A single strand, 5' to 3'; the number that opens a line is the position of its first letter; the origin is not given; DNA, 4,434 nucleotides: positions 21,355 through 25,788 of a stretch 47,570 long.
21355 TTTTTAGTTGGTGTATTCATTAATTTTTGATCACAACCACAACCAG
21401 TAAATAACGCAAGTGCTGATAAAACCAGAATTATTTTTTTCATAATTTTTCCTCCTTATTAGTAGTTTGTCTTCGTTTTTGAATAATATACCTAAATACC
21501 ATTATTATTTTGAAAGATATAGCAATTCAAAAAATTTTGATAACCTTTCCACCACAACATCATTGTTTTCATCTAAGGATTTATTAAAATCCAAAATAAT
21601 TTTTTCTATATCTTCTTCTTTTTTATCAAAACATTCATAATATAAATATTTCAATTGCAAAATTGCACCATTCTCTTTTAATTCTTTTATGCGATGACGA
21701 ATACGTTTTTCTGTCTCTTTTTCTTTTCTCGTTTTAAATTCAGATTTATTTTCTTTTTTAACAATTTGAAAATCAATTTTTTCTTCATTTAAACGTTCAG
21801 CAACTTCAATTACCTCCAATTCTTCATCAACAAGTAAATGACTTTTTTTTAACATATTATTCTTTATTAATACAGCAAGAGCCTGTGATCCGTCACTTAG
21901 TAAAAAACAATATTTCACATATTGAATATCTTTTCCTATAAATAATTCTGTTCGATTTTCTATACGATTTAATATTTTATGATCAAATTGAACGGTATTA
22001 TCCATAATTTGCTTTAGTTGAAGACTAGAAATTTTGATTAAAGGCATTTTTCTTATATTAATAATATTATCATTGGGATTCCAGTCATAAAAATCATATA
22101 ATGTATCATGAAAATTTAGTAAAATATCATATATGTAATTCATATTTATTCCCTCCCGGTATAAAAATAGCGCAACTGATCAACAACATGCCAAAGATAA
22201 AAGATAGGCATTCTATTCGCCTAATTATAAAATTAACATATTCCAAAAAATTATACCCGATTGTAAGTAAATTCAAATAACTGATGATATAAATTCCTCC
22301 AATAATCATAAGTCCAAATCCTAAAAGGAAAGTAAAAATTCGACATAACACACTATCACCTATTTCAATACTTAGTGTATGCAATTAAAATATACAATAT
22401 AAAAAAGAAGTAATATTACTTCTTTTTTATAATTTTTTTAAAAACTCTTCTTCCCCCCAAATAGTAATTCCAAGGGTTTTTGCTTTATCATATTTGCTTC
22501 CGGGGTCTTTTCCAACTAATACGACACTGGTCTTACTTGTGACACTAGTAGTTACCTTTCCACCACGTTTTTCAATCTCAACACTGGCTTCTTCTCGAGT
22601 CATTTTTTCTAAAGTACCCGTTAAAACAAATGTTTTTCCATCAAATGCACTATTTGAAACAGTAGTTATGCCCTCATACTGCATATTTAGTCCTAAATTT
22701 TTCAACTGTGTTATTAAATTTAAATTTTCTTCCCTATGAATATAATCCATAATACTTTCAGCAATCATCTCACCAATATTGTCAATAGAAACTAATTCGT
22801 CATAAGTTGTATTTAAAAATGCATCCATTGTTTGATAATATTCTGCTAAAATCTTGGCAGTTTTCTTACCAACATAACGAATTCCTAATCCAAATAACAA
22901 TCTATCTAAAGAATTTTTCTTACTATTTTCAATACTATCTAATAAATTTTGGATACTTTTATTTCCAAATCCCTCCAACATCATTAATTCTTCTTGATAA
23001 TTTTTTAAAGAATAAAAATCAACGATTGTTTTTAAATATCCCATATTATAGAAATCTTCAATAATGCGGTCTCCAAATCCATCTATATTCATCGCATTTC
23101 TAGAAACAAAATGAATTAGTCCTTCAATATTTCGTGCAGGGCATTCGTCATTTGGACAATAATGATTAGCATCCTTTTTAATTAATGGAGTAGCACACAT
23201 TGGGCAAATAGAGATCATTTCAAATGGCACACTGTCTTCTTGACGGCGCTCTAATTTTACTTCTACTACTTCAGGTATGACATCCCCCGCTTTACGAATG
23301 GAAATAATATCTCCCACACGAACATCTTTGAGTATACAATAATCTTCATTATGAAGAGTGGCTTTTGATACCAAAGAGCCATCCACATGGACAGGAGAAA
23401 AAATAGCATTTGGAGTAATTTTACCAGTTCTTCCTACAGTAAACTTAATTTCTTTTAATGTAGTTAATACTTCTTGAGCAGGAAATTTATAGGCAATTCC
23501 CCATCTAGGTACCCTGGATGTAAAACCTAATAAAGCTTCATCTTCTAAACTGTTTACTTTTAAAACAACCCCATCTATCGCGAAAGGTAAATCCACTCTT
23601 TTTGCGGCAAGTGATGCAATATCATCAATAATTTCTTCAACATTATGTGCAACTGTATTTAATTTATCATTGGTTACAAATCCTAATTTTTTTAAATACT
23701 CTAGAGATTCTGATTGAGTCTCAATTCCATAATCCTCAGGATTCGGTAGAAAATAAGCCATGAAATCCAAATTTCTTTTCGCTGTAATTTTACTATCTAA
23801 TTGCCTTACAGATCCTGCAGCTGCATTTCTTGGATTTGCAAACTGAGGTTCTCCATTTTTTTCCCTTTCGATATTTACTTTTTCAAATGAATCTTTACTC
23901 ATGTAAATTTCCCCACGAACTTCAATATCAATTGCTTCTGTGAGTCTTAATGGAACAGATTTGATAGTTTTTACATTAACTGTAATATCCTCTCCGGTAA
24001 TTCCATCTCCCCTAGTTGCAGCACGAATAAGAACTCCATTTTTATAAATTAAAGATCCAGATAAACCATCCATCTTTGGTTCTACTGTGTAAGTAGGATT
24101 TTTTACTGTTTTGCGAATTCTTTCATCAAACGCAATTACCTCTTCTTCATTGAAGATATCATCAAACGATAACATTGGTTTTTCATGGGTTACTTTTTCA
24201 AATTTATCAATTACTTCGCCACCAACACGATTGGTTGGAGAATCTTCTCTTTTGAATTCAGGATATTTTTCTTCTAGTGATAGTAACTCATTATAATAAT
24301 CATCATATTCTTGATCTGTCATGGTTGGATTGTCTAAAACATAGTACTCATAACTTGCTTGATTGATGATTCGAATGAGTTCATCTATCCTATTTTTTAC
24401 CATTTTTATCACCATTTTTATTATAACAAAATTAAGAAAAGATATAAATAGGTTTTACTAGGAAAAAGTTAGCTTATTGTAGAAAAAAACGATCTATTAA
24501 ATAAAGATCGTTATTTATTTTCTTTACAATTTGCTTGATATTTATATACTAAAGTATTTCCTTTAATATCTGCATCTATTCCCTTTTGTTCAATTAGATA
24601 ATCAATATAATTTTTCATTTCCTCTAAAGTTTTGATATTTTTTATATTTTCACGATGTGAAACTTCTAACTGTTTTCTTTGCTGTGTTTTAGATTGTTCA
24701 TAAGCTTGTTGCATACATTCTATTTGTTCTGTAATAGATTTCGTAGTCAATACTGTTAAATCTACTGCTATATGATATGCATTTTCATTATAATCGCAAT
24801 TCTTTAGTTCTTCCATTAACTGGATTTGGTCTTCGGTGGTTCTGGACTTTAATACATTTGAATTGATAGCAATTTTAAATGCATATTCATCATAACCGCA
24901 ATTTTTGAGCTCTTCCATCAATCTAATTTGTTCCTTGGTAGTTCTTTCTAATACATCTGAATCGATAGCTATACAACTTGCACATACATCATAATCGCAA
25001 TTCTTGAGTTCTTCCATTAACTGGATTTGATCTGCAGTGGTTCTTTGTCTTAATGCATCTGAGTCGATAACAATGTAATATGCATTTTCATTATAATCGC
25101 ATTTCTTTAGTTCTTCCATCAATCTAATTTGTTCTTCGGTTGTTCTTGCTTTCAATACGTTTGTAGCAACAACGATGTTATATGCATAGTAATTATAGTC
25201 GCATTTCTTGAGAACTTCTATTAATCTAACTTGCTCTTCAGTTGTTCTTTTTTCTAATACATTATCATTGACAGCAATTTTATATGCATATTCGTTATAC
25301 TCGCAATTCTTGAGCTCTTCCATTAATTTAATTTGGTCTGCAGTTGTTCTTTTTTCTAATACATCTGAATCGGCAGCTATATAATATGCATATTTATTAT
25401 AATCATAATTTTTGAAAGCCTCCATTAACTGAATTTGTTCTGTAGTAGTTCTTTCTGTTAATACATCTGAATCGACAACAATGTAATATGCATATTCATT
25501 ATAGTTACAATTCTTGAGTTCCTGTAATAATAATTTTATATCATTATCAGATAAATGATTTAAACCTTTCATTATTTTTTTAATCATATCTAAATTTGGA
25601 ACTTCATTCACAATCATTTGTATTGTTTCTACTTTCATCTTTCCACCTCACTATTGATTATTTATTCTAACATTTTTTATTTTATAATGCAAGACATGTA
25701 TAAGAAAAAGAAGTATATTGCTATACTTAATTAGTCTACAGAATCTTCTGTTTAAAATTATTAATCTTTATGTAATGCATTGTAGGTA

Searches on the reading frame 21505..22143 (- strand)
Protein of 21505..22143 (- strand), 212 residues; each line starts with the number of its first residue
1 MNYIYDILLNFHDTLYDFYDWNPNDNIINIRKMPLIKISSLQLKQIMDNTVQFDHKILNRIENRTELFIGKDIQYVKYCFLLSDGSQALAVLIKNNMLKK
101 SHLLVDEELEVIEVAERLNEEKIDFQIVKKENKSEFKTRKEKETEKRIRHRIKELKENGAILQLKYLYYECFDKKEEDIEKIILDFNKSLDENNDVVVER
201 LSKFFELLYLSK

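Call 7: search_protein_families(library=pfam, proteins=[window:21505-22143:-], max_evalue=0.01)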
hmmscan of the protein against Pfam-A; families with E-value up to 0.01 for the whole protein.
window:21505-22143:- (212 aa): 1 family
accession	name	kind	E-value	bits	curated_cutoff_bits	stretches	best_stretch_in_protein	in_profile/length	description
PF12227.13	DUF3603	-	1.4e-05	25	23.7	1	32-156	4-129/214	Protein of unknown function (DUF3603)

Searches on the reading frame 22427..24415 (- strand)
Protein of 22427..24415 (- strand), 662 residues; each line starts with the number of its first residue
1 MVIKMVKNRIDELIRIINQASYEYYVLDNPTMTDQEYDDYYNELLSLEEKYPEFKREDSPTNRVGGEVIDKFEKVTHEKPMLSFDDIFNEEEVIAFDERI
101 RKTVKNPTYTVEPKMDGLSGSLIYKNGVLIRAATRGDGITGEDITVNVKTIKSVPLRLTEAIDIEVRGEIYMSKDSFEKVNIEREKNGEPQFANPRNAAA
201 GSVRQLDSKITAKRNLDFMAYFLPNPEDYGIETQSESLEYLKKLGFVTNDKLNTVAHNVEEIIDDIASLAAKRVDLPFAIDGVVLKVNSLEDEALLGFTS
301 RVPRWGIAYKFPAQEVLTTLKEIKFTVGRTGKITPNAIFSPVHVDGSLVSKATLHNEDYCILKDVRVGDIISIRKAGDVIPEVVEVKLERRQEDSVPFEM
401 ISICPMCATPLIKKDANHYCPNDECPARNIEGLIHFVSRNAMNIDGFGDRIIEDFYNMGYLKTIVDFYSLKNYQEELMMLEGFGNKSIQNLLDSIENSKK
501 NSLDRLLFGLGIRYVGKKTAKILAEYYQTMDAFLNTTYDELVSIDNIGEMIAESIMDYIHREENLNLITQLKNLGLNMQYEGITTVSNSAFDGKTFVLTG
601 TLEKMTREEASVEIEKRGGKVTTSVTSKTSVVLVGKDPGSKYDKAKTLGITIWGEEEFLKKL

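Call 7: search_protein_families(library=pfam, proteins=[window:22427-24415:-], max_evalue=0.01)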
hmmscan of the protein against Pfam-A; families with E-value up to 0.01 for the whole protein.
window:22427-24415:- (662 aa): 8 families
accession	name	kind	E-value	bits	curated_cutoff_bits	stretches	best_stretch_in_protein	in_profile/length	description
PF01653.23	DNA_ligase_aden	-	2.1e-92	309.6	27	1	71-314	3-253/253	NAD-dependent DNA ligase adenylation domain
PF03120.22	DNA_ligase_OB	-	9e-31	106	32.9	1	318-394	2-78/79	NAD-dependent DNA ligase OB-fold domain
PF12826.13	HHH_2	-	2.4e-21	76.1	27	1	505-568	1-64/64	Helix-hairpin-helix motif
PF00533.33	BRCT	-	3.1e-14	53.4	21.3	1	590-659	5-75/78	BRCA1 C Terminus (BRCT) domain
PF22745.1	Nlig-Ia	-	2.2e-08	35.1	27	1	6-54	2-51/92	DNA ligase-like, N-terminal NAD+-binding domain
PF14520.12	HHH_5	-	9.7e-07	29.6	27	1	510-557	5-53/57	Helix-hairpin-helix domain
PF12738.14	PTCB-BRCT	-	2.6e-05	24.6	22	1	603-652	9-58/63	twin BRCT domain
PF03119.21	DNA_ligase_ZBD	-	5.9e-05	23.3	25.8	1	404-427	2-27/27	NAD-dependent DNA ligase C4 zinc finger domain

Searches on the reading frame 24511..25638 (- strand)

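Call 8: search_protein_families(library=pfam, proteins=[window:24511-25638:-], max_evalue=0.01)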
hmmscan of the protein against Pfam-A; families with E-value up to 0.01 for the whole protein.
window:24511-25638:- (375 aa): 2 families
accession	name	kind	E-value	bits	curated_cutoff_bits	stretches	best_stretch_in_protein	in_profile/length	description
PF24224.1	DUF7440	-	0.001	19.7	25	0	235-276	37-78/110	Family of unknown function (DUF7440)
PF14053.11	DUF4248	-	0.0016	18.8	27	0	166-188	30-52/68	Domain of unknown function (DUF4248)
